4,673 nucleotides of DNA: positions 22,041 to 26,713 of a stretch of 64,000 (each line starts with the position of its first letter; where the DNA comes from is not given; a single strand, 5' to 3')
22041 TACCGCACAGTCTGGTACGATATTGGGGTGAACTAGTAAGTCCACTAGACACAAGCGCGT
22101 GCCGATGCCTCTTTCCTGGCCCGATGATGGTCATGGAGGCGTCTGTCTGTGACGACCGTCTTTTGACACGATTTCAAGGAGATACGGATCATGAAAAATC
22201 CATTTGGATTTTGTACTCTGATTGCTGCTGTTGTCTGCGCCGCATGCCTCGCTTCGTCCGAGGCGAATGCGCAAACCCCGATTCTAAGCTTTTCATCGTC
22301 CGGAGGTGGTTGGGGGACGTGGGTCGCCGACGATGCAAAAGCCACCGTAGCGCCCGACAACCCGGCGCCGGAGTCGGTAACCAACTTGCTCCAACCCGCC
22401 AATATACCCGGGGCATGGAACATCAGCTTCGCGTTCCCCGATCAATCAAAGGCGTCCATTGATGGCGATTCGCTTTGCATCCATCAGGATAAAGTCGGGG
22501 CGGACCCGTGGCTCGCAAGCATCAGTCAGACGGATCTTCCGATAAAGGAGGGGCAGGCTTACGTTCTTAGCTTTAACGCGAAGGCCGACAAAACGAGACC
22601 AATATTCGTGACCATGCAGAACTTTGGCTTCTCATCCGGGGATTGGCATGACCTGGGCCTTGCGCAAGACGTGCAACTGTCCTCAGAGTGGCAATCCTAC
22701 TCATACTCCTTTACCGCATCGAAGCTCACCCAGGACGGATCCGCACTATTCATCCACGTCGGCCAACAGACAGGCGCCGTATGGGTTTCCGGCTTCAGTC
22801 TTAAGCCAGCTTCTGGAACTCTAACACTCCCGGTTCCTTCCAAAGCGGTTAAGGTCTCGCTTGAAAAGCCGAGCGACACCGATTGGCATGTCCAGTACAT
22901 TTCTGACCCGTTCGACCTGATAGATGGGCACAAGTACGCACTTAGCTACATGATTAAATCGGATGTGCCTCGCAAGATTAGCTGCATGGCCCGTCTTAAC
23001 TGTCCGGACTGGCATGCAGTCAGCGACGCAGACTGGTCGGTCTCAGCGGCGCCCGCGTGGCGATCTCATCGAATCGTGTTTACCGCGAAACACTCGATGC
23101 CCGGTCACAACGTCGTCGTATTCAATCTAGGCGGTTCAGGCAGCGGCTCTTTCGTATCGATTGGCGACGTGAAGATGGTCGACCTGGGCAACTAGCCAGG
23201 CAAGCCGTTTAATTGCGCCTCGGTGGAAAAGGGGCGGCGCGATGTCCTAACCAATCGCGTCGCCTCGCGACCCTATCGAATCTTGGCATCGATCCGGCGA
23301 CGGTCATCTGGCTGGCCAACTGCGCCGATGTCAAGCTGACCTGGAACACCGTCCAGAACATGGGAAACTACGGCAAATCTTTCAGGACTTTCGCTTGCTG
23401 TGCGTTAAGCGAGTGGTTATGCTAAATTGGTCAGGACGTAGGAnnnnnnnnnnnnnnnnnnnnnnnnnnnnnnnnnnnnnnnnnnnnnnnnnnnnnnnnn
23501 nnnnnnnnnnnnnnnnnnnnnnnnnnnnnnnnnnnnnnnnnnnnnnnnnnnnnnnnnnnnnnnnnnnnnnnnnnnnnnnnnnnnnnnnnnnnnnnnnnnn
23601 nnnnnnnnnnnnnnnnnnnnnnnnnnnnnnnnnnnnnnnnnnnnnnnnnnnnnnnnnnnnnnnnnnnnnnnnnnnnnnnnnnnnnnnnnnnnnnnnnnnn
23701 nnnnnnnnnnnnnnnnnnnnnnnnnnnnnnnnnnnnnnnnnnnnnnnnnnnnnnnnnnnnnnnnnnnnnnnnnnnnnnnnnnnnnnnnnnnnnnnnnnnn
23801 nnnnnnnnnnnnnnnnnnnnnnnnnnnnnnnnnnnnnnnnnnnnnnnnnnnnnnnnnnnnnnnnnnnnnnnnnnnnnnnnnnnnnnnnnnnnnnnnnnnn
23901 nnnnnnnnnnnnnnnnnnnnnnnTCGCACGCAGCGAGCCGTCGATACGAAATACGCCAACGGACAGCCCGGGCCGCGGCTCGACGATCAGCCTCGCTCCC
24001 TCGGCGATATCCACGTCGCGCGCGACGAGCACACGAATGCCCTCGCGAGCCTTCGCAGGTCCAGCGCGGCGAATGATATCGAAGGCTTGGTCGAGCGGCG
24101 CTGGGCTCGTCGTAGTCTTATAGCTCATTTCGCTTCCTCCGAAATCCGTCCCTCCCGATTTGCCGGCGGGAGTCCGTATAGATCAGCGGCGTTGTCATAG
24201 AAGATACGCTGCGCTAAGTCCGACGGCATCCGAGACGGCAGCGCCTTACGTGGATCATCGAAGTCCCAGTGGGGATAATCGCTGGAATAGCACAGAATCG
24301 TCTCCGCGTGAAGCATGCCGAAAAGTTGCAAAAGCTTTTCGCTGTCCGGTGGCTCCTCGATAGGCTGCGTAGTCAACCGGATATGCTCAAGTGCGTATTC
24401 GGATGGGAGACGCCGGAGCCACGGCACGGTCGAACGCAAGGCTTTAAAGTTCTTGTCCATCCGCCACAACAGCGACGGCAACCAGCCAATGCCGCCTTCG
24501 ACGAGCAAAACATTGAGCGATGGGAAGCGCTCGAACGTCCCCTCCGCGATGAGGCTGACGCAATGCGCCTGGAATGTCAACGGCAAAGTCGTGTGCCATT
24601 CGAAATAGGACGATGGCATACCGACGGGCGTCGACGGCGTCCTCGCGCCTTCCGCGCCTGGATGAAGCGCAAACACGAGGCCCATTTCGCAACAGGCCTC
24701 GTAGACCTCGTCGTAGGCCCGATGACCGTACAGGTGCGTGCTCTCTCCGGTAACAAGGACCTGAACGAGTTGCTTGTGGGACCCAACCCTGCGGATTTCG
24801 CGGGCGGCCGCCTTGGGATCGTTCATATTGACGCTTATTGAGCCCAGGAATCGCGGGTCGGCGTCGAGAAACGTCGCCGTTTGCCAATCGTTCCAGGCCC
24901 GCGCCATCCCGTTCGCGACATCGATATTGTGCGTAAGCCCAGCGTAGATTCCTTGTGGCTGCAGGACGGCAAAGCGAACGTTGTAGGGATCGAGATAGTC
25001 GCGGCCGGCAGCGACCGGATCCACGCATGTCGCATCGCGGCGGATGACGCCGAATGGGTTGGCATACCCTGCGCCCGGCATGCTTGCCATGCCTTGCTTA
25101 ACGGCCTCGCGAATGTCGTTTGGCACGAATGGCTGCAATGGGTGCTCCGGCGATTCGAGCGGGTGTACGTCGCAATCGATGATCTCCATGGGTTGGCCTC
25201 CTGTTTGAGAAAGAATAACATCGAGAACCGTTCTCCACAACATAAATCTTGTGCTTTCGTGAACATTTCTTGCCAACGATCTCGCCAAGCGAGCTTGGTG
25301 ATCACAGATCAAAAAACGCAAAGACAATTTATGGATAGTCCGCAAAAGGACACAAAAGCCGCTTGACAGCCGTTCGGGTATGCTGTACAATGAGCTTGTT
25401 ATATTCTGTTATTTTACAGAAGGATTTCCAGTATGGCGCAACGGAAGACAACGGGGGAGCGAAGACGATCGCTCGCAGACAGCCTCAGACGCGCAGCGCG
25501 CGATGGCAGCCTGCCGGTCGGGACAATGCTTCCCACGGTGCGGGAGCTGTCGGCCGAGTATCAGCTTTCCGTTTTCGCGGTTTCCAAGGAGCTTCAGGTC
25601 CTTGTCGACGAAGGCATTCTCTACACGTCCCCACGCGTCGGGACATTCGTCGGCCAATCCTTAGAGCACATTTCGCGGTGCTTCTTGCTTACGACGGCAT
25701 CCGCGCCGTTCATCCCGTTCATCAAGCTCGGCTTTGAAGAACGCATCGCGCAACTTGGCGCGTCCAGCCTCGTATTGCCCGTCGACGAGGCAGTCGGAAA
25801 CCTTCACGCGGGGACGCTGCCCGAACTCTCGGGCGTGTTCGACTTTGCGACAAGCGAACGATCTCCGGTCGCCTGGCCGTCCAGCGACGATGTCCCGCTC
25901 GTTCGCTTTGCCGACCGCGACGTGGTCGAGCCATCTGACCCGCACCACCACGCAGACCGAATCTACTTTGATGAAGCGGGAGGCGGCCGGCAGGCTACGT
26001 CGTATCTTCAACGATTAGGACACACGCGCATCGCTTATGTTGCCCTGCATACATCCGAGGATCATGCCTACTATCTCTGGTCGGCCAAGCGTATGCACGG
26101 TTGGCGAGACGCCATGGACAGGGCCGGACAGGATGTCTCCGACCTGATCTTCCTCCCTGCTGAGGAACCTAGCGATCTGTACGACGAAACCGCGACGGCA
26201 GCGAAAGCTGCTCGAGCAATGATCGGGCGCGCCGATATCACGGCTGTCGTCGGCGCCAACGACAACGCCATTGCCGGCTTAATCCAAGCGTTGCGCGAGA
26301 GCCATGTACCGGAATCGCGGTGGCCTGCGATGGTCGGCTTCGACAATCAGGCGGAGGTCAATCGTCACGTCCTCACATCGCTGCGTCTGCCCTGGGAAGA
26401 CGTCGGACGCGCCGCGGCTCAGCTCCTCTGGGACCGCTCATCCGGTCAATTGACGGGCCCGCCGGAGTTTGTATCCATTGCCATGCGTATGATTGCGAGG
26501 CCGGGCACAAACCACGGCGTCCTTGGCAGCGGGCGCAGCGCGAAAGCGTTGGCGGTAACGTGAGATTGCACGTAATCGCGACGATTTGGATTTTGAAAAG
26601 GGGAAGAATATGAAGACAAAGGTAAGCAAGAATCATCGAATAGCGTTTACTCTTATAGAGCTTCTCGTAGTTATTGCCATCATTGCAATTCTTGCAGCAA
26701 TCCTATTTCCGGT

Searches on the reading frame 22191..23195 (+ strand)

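Call 53: search_protein_families(library=pfam, proteins=[window:22191-23195:+], max_evalue=0.001)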
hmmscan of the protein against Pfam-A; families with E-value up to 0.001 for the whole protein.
window:22191-23195:+ (334 aa): 1 family
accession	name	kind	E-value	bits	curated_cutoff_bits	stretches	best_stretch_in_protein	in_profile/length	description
PF02018.23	CBM_4_9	-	2.1e-11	44.8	25.9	1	94-192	36-133/136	Carbohydrate binding domain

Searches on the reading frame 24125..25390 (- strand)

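Call 53: search_protein_families(library=pfam, proteins=[window:24125-25390:-], max_evalue=0.001)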
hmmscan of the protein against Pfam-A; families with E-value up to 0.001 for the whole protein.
window:24125-25390:- (421 aa): 1 family
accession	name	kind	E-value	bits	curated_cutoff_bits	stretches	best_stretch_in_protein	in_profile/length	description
PF04909.20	Amidohydro_2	-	7.5e-36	124.8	26.4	1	71-407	1-289/289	Amidohydrolase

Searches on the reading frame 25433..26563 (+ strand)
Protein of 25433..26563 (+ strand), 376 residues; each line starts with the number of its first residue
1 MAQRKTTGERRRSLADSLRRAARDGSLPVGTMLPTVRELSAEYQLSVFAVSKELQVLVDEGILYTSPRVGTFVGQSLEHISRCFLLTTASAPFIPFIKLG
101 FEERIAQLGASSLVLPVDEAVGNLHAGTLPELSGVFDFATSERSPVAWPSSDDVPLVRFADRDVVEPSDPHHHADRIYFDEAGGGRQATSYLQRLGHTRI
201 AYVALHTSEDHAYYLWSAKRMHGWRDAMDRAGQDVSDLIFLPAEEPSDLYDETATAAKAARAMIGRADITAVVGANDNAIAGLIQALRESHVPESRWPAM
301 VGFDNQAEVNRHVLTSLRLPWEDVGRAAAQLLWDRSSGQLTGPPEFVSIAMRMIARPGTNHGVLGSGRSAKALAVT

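Call 53: search_protein_families(library=pfam, proteins=[window:25433-26563:+], max_evalue=0.001)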
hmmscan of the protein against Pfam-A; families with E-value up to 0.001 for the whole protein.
window:25433-26563:+ (376 aa): 5 families
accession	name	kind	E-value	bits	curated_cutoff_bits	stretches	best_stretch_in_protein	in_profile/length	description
PF13377.12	Peripla_BP_3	-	2.2e-17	64.1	26.5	1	191-356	3-164/167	Periplasmic binding protein-like domain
PF00392.27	GntR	-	1e-09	38.3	27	1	13-73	4-64/64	Bacterial regulatory proteins, gntR family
PF00532.27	Peripla_BP_1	-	1.5e-08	34.9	22.2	1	153-331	81-256/281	Periplasmic binding proteins and sugar binding domain of LacI family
PF13407.12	Peripla_BP_4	-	1.4e-05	25.3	35.1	1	162-309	88-222/258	Periplasmic binding protein domain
PF14502.12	HTH_41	-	0.00029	20.7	25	1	30-72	3-47/48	Helix-turn-helix domain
